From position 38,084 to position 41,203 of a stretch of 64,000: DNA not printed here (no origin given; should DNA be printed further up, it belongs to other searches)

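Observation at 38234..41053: Second domain-less giant protein of 939 aa, divergently arranged with a HAD phosphatase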

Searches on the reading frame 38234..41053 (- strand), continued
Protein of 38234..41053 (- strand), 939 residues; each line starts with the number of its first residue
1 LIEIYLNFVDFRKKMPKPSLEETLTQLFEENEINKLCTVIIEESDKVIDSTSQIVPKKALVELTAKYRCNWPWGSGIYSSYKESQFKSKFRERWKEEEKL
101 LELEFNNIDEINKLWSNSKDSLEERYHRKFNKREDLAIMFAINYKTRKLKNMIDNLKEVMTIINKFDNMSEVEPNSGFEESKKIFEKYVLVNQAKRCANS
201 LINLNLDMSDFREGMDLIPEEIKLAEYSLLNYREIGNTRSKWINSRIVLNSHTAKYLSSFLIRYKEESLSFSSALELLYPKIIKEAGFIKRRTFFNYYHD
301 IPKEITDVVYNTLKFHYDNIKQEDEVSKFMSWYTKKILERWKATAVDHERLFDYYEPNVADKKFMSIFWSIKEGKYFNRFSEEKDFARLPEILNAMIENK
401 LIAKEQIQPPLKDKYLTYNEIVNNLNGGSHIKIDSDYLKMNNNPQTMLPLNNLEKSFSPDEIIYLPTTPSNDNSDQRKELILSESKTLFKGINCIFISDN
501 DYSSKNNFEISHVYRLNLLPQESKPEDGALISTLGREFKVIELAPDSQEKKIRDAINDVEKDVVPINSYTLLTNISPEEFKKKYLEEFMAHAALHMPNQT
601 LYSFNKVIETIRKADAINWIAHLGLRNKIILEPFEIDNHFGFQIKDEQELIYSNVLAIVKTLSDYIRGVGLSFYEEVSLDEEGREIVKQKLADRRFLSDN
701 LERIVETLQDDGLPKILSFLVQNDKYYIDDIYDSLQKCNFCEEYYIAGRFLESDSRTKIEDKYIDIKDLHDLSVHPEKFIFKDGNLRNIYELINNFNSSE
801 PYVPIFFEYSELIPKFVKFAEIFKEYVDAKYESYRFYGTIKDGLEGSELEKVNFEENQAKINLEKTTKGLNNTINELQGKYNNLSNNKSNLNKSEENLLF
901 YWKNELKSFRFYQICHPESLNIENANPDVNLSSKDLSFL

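Call 83: find_encoding_contigs(protein=P0127, flank=8000, max_places=2)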
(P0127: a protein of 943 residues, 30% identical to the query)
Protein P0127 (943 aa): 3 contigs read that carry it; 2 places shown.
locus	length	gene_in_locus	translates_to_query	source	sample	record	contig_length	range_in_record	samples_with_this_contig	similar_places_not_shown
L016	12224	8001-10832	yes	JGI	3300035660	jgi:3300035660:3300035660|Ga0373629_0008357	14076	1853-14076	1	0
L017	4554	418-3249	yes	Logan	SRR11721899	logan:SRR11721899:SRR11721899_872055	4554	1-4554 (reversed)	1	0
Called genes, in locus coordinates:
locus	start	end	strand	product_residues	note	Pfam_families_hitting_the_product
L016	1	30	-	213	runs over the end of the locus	PF04967:HTH_10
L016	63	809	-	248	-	PF01978:TrmB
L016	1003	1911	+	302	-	-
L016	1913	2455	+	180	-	-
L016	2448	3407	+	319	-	-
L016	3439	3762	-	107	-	PF13240:Zn_Ribbon_1 (weak)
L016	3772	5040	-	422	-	PF02403:Seryl_tRNA_N, PF00587:tRNA-synt_2b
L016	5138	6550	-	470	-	-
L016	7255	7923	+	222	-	PF14528:LAGLIDADG_3 (weak)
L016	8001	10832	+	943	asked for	-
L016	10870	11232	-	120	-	-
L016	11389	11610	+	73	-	-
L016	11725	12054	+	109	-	-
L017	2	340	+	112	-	?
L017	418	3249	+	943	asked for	-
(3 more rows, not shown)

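Call 84: find_encoding_contigs(protein=P0130, flank=8000, max_places=2)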
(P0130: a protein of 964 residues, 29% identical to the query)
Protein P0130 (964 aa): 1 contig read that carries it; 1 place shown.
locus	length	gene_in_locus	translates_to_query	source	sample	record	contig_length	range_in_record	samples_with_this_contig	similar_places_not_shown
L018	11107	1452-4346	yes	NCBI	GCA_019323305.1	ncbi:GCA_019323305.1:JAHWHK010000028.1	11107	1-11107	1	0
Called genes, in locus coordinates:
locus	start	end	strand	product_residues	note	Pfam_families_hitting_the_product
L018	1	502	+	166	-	PF05707:Zot (weak)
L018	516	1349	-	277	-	-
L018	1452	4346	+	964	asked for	-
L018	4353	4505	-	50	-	-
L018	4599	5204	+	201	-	PF00160:Pro_isomerase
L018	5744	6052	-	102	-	PF00338:Ribosomal_S10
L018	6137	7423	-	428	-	PF00009:GTP_EFTU, PF03144:GTP_EFTU_D2, PF03143:GTP_EFTU_D3, PF22594:GTP-eEF1A_C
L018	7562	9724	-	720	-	PF00009:GTP_EFTU, PF22042:EF-G_D2, PF03144:GTP_EFTU_D2, PF14492:EFG_III, PF03764:EFG_IV, PF00679:EFG_C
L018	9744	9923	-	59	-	PF01246:Ribosomal_L24e, PF06467:zf-FCS (weak)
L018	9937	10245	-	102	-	PF01200:Ribosomal_S28e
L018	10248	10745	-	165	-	PF01248:Ribosomal_L7Ae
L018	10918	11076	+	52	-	-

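Call 86: search_protein_families(library=ncbifam, alignment_id=A1, max_evalue=0.01)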
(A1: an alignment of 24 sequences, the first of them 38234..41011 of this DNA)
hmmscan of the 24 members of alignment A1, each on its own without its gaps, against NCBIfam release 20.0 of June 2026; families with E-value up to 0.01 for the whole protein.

A. member 1, window:38234-41011:- (925 aa): 0 families

B. families by the number of members that match (of 24 scanned): 0 families

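Call 89: predict_structure(alignment_id=A1)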
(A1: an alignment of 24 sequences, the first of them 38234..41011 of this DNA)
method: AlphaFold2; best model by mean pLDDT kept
length: 925 residues; sequences in the alignment: 24
mean_pLDDT: 79.4   pTM: 0.63
mean pLDDT of the five models: 79.4, 79.4, 77.4, 75.9, 75.9
residues with pLDDT >= 90: 238; 70-90: 489; 50-70: 105; < 50: 93
segments of 3 or more residues with pLDDT < 50: 1-3, 199-218, 223-230, 413-420, 424-430, 440-463, 488-492, 912-916, 918-925
pLDDT, mean of each block of 10 residues (from residue 1): 68 86 92 89 90 82 75 85 81 79 91 87 86 90 93 92 92 90 88 69 46 46 45 77 92 93 87 74 73 94 93 95 92 79 82 92 74 79 94 90 72 47 47 61 47 43 52 79 66 64 78 70 77 77 88 87 90 89 76 81 85 85 87 73 88 83 83 89 93 92 90 83 87 85 64 93 87 91 85 83 85 83 63 74 87 91 89 64 85 87 71 46 44
secondary structure, 60 per line:
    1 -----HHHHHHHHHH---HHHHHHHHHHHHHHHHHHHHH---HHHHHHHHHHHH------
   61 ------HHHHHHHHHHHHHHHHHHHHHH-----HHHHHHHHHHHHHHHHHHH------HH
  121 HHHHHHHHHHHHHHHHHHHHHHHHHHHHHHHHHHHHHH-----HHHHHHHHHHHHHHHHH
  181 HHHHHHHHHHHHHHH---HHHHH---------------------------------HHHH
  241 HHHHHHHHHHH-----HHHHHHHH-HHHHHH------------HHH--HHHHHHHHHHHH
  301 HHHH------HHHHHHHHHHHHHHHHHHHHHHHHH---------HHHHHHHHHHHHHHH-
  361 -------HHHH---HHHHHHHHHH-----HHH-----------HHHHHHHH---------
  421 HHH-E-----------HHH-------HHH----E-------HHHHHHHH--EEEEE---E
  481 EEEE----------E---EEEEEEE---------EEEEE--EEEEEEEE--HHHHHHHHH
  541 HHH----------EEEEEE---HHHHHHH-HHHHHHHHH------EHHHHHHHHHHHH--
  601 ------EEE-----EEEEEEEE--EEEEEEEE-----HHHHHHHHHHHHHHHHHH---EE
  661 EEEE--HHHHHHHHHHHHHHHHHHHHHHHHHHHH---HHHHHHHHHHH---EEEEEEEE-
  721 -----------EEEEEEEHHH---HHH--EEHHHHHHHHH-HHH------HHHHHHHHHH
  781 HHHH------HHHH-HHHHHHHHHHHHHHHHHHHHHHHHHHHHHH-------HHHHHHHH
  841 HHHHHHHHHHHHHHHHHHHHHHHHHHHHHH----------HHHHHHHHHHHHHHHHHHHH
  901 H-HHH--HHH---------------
elements in order (helices of 4 or more, strands of 3 or more residues): H6-15 H19-39 H43-54 H67-88 H94-112 H119-158 H164-195 H199-203 H237-251 H257-264 H266-271 H289-304 H311-335 H345-359 H368-371 H375-384 H404-411 H462-469 E472-476 E480-484 E499-505 E515-519 E522-529 H532-543 E554-559 H563-569 H571-579 H587-598 E607-609 E615-622 E625-632 H638-655 E659-664 H667-694 H698-708 E712-719 E732-738 H752-760 H771-784 H791-794 H796-825 H833-870 H881-901
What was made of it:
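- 40418..41011 (-): N-terminal helical domain (aa 1-198 in 925-aa numbering) with long helices 119-158 and 164-195. Near-invariant E83 and Y112. AlphaFold model built with the family alignment; pLDDT mostly 80-93 here (call 89).
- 39014..39619 (-): Alpha/beta core (aa 465-666) with motifs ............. (565-577), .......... (619-628) and LDExGR (665-670; R670 invariant). Secondary structure and pLDDT 64-90 (call 89).
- Long helical hairpins at both ends (call 89).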

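Call 91: fold_search(model_id=the predicted structure, library=pdb)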
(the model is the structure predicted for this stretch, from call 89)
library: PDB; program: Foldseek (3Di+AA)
matches with E <= 10: 296; with E <= 0.001: 0
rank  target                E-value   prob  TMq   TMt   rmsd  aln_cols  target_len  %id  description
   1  6ogy_A                1.1e-01  0.12  0.10  0.09  22.0       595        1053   10  In situ structure of Rotavirus RNA-dependent RNA polymerase at duplex-open state (released 2019-05-22)
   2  6vbv_7                4.0e-01  0.25  0.10  0.13  15.4       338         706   11  Structure of the bovine BBSome:ARL6:GTP complex (released 2020-01-29)
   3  6nuk_A                5.5e-01  0.44  0.07  0.37   7.7       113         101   18  De novo designed protein Ferredog-Diesel (released 2019-06-12)
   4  9c58_S                5.8e-01  0.18  0.06  0.24  12.3       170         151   11  AP-3 bound to myristoylated Arf1 (Q71L) (released 2024-12-18)
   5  9r6b_I                6.6e-01  0.11  0.07  0.11  33.7       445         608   10  CPS secretion pathway Wza-Wzc (Conf 4) (released 2026-03-04)
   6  8r1j_E                7.2e-01  0.16  0.06  0.08  16.0       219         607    8  Structure of avian H5N1 influenza A polymerase dimer in complex with human ANP32B. (released 2024-05-08)
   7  1sxj_F                7.8e-01  0.06  0.05  0.12  16.9       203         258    9  Crystal Structure of the Eukaryotic Clamp Loader (Replication Factor C, RFC) Bound to the DNA Sliding Clamp (Prolifera (released 2004-06-22)
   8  8dr4_F                8.6e-01  0.05  0.05  0.12  16.9       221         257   10  Open state of RFC:PCNA bound to a 3' ss/dsDNA junction (DNA2) without NTD (released 2022-08-17)
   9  9gjt_A                8.6e-01  0.02  0.06  0.05  32.7       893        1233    8  Structure of Nipah Virus RNA Polymerase Complex - Apo state (released 2025-03-05)
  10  9qul                  9.0e-01  0.41  0.08  0.32  10.7       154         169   14  Zn(II)-bound de novo protein scaffold TFD-EH T87E (released 2025-11-19)
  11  1sxj_G                9.0e-01  0.05  0.05  0.12  16.8       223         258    8  Crystal Structure of the Eukaryotic Clamp Loader (Replication Factor C, RFC) Bound to the DNA Sliding Clamp (Prolifera (released 2004-06-22)
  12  4c9d_A                9.8e-01  0.16  0.08  0.21  18.3       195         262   11  Cas6 (TTHB231) product complex (released 2013-11-06)
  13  6oj6_P                9.8e-01  0.04  0.09  0.09  20.4       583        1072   12  In situ structure of rotavirus VP1 RNA-dependent RNA polymerase (DLP_RNA) (released 2019-04-24)
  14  5x6v_B                1.1e+00  0.12  0.05  0.26  12.4       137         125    6  Crystal structure of human heteroheptameric complex (released 2017-12-06)
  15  6w9w                  1.1e+00  0.06  0.05  0.13  17.2       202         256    9  R80A PCNA mutant defective in BIR (released 2020-09-23)
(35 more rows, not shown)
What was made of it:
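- On Proteins with a solved structure (PDB): Foldseek best E 0.11, TM 0.10 (call 91).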

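Call 98: search_protein_families(library=pfam, proteins=[P0156, P0164, P0150, P0148, P0152, P0155, P0154, P0159, P0125, P0138], max_evalue=0.01)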
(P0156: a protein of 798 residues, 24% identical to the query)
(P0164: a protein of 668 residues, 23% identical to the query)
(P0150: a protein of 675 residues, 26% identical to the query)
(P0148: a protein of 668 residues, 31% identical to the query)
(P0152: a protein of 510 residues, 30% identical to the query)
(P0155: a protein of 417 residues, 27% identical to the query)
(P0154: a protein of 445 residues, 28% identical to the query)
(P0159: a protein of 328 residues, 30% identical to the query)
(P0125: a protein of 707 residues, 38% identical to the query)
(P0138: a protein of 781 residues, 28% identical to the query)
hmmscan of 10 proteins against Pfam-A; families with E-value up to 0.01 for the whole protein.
P0156 (798 aa): 0 families

P0164 (668 aa): 0 families

P0150 (675 aa): 0 families

P0148 (668 aa): 3 families
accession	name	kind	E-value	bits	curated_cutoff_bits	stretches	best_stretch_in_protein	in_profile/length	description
PF09837.15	DUF2064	-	1.6e-33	115.5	25.8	1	52-168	2-120/120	Uncharacterized protein conserved in bacteria (DUF2064)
PF00766.25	ETF_alpha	-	1.2e-05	25.6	27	1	236-265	3-32/81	Electron transfer flavoprotein FAD-binding domain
PF01983.22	CofC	-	0.0003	20.5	22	1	98-155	76-134/217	Guanylyl transferase CofC like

P0152 (510 aa): 0 families

P0155 (417 aa): 0 families

P0154 (445 aa): 0 families

P0159 (328 aa): 0 families

P0125 (707 aa): 1 family
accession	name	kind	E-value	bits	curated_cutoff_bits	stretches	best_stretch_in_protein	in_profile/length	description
PF10826.14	DUF2551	-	0.0037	17.9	23.4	0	405-438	16-49/83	Protein of unknown function (DUF2551)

P0138 (781 aa): 0 families
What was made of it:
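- On Any Pfam-A / NCBIfam family: Ten further partial members gave only one unrelated N-terminal DUF2064, in P0148 (call 98).
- One relative (P0148) carries an N-terminal DUF2064 nucleotidyltransferase-like domain (call 98).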

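Call 104: find_encoding_contigs(protein=P0131, flank=8000, max_places=2)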
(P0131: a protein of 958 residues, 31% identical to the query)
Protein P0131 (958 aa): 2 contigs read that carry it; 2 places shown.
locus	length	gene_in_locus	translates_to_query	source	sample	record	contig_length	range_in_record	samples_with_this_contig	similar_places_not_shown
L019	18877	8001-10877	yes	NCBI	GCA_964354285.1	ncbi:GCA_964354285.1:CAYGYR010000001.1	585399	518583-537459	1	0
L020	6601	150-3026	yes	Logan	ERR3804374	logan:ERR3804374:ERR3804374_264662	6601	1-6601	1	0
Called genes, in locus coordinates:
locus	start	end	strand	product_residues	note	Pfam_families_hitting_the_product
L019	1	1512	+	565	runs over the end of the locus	PF00749:tRNA-synt_1c, PF03950:tRNA-synt_1c_C, PF20974:tRNA-synt_1c_C2 (faint)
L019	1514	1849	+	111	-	PF00892:EamA (weak), PF00893:Multi_Drug_Res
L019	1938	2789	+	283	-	PF01784:DUF34_NIF3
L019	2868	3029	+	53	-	-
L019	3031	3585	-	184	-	-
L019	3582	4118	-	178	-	-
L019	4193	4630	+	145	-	PF07883:Cupin_2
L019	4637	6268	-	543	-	PF00118:Cpn60_TCP1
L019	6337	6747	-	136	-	-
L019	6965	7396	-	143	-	-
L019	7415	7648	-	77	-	-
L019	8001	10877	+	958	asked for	-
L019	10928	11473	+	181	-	PF00004:AAA (weak), PF00406:ADK, PF02224:Cytidylate_kin (weak), PF13189:Cytidylate_kin2, PF13207:AAA_17, PF13238:AAA_18, PF13671:AAA_33 (weak), PF02224:Cytidylate_kin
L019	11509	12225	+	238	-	PF00254:FKBP_C (faint), PF22199:FKBP26_IF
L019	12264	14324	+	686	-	PF09471:Peptidase_M64 (faint)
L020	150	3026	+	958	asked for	-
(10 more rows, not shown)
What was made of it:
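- Homologues lie among core housekeeping genes, including on a 585-kb contig (call 104).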

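Call 118: fold_search(model_id=the predicted structure, library=viral)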
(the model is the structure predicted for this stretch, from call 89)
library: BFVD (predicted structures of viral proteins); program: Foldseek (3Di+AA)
matches with E <= 10: 179; with E <= 0.001: 0
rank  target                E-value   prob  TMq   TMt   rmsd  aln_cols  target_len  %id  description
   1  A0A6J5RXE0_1          1.7e-01  0.04  0.07  0.06  35.4      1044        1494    9  Uncharacterized protein [uncultured Caudovirales phage]
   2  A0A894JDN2            2.0e-01  0.08  0.08  0.10  22.9       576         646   11  (no name in the UniProt tables at hand)
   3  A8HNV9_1              2.4e-01  0.08  0.07  0.05  39.6       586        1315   10  (no name in the UniProt tables at hand)
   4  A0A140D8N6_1          2.4e-01  0.04  0.06  0.05  30.7       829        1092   10  Replicase [Drosophila unispina virus 1]
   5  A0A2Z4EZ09            3.0e-01  0.20  0.08  0.11  28.8       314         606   12  (no name in the UniProt tables at hand)
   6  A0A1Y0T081            3.2e-01  0.14  0.06  0.14  16.1       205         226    9  Uncharacterized protein [Pseudomonas phage Noxifer]
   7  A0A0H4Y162            3.9e-01  0.21  0.07  0.18  19.6       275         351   10  Putative apurinic-apyrimidinic endonuclease 1 [Salmon gill poxvirus]
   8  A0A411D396            4.4e-01  0.08  0.08  0.07  22.5       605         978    9  Putative RNA-dependent RNA-polymerase (Fragment) [Elf Loch virus]
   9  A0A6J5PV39            5.5e-01  0.06  0.07  0.12  27.1       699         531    9  Uncharacterized protein [uncultured Caudovirales phage]
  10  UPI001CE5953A         5.5e-01  0.06  0.06  0.07  44.5       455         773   14  (no name look-up for this kind of identifier)
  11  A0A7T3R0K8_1          5.5e-01  0.04  0.07  0.06  29.7       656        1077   10  Replicase [Soybean thrips rhabdo-like virus 3]
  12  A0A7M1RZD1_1          5.8e-01  0.02  0.06  0.05  47.3       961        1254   11  Uncharacterized protein [uncultured phage cr127_1]
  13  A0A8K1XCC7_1          6.3e-01  0.02  0.07  0.07  30.5       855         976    9  RNA-directed RNA polymerase L [Hangzhou cletus punctiger xinmovirus 1]
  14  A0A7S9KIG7            6.6e-01  0.16  0.06  0.05  20.9       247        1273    8  RNA-directed RNA polymerase C-terminal domain-containing protein [Skokie reo-like virus]
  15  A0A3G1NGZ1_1          6.9e-01  0.02  0.06  0.05  33.6       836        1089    8  RNA-directed RNA polymerase [Lepeophtheirus virus LS24]
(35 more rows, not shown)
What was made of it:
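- On Phage/virus protein families (PHROGs, BFVD, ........, IMG/VR): BFVD best E 0.17 (call 118).
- The sub-threshold Foldseek lists from two independent libraries are populated by viral RNA-dependent RNA polymerases (calls 91, 118).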

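Call 121: find_encoding_contigs(protein=P0134, flank=6000, max_places=2)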
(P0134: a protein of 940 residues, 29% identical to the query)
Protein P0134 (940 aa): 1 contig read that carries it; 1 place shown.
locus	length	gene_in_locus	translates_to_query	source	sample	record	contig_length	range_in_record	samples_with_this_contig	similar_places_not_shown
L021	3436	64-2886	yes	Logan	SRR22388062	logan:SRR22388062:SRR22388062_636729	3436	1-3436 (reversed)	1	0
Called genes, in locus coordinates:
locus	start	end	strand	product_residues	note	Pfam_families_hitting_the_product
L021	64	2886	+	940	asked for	-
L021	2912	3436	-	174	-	?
